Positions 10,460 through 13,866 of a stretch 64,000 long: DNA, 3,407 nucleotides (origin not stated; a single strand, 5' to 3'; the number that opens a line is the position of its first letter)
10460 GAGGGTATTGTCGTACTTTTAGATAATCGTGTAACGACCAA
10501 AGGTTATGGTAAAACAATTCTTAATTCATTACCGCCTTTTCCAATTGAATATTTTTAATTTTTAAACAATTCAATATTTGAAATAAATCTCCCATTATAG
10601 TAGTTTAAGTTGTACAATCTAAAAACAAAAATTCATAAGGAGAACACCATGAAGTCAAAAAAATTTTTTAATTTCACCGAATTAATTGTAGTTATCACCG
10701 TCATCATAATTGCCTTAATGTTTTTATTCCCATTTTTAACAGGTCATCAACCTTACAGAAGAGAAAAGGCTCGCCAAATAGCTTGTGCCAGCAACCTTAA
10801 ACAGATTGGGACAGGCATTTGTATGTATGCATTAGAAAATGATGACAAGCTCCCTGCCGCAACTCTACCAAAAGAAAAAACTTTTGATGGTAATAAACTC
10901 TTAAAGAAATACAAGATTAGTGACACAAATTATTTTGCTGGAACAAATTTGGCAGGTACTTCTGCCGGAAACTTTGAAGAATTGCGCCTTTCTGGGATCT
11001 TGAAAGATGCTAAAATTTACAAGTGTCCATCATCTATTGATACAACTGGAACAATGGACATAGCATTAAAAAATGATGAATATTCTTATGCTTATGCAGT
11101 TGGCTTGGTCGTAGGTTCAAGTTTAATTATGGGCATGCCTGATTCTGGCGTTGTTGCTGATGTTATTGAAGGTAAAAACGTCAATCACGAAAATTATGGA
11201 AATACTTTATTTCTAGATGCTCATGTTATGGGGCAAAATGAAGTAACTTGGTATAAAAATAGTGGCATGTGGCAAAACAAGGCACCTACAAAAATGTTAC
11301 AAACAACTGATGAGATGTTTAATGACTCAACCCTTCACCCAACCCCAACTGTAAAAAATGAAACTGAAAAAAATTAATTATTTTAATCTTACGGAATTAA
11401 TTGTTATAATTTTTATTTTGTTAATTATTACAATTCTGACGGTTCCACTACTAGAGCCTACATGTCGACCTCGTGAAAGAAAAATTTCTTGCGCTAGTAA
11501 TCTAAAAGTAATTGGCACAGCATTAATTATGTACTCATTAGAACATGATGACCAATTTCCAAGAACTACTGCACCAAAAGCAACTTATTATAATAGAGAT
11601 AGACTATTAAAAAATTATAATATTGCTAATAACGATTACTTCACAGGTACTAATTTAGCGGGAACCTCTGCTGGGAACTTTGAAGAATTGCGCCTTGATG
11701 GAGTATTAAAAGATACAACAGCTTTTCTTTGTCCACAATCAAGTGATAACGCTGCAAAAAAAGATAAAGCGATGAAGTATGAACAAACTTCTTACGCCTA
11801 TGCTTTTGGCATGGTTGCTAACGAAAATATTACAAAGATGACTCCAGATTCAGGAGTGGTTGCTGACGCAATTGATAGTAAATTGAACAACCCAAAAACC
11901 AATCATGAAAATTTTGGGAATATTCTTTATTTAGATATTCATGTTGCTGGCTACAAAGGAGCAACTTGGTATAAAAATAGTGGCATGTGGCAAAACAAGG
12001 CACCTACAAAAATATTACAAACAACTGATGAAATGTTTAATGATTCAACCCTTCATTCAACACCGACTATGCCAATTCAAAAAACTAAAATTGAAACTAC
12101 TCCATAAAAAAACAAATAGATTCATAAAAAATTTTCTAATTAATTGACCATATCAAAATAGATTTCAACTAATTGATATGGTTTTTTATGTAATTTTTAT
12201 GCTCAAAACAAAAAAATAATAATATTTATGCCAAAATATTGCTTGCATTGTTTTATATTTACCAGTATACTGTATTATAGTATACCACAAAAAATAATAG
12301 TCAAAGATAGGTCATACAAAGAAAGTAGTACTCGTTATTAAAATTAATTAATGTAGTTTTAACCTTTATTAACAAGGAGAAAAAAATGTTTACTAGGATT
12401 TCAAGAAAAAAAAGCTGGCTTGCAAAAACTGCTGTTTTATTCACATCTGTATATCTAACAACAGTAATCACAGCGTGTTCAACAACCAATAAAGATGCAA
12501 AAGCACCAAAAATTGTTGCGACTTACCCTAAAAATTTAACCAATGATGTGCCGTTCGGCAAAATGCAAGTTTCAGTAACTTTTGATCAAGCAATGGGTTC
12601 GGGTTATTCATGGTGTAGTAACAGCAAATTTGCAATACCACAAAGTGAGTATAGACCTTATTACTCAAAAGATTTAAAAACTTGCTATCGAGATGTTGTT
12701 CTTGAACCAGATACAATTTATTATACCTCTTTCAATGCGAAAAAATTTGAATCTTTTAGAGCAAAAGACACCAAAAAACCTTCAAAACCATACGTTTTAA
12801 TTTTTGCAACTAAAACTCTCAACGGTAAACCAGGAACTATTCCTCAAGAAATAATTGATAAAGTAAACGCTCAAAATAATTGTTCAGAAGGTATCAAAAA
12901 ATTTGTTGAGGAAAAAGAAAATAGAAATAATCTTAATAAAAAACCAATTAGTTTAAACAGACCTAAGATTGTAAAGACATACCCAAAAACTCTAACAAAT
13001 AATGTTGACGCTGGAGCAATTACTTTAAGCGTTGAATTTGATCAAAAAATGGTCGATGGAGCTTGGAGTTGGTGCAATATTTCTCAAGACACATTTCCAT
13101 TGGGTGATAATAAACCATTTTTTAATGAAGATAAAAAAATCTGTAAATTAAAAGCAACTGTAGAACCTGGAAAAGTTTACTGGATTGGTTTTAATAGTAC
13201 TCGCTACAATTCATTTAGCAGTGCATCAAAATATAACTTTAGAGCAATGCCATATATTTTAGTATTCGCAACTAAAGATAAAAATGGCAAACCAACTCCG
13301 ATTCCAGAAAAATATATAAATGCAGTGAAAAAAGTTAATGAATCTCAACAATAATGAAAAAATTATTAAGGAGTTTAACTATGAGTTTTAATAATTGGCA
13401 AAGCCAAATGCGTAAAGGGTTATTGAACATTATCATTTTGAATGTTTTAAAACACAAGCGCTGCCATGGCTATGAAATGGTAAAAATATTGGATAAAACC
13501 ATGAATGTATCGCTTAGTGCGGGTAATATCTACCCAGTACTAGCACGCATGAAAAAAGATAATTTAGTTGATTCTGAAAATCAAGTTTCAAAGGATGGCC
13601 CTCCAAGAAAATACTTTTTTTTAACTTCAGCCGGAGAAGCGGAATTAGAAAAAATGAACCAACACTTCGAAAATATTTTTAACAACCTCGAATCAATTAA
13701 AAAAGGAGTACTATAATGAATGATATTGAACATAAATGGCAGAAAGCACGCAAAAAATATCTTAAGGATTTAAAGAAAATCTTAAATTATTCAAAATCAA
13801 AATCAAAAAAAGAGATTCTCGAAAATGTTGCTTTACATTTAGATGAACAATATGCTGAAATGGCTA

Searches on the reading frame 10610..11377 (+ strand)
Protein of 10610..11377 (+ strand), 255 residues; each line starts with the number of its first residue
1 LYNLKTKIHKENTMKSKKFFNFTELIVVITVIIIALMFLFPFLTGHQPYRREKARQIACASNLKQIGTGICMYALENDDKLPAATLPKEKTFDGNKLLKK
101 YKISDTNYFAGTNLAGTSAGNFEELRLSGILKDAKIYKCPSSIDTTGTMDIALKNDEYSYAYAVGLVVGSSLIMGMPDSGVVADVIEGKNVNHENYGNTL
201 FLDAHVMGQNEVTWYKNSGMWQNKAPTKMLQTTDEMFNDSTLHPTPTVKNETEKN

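Call 35: search_protein_families(library=pfam, proteins=[window:10610-11377:+], max_evalue=0.00001)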
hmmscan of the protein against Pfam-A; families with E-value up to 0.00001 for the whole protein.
window:10610-11377:+ (255 aa): 1 family
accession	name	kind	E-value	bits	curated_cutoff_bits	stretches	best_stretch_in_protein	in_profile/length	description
PF07596.16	SBP_bac_10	-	3.3e-06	27.8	23.3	0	51-90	4-42/268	Protein of unknown function (DUF1559)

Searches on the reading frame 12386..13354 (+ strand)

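Call 36: search_protein_families(library=pfam, proteins=[window:12386-13354:+], max_evalue=0.00001)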
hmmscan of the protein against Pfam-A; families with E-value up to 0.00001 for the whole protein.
window:12386-13354:+ (322 aa): 1 family
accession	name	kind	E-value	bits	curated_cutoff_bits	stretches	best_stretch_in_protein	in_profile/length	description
PF13205.12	Big_5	-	4.1e-07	31.1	23.6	0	37-108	1-69/105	Bacterial Ig-like domain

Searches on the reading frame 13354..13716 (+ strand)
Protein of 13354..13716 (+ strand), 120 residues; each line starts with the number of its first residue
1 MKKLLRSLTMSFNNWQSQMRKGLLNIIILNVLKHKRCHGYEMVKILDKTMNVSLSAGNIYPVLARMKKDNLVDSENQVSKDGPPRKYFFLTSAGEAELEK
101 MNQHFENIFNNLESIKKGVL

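Call 36: search_protein_families(library=pfam, proteins=[window:13354-13716:+], max_evalue=0.00001)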
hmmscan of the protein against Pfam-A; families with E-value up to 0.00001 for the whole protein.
window:13354-13716:+ (120 aa): 1 family
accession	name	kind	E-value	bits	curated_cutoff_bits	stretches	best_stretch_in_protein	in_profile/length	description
PF03551.20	PadR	-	1.1e-20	73.9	27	1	28-100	1-75/75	Transcriptional regulator PadR-like family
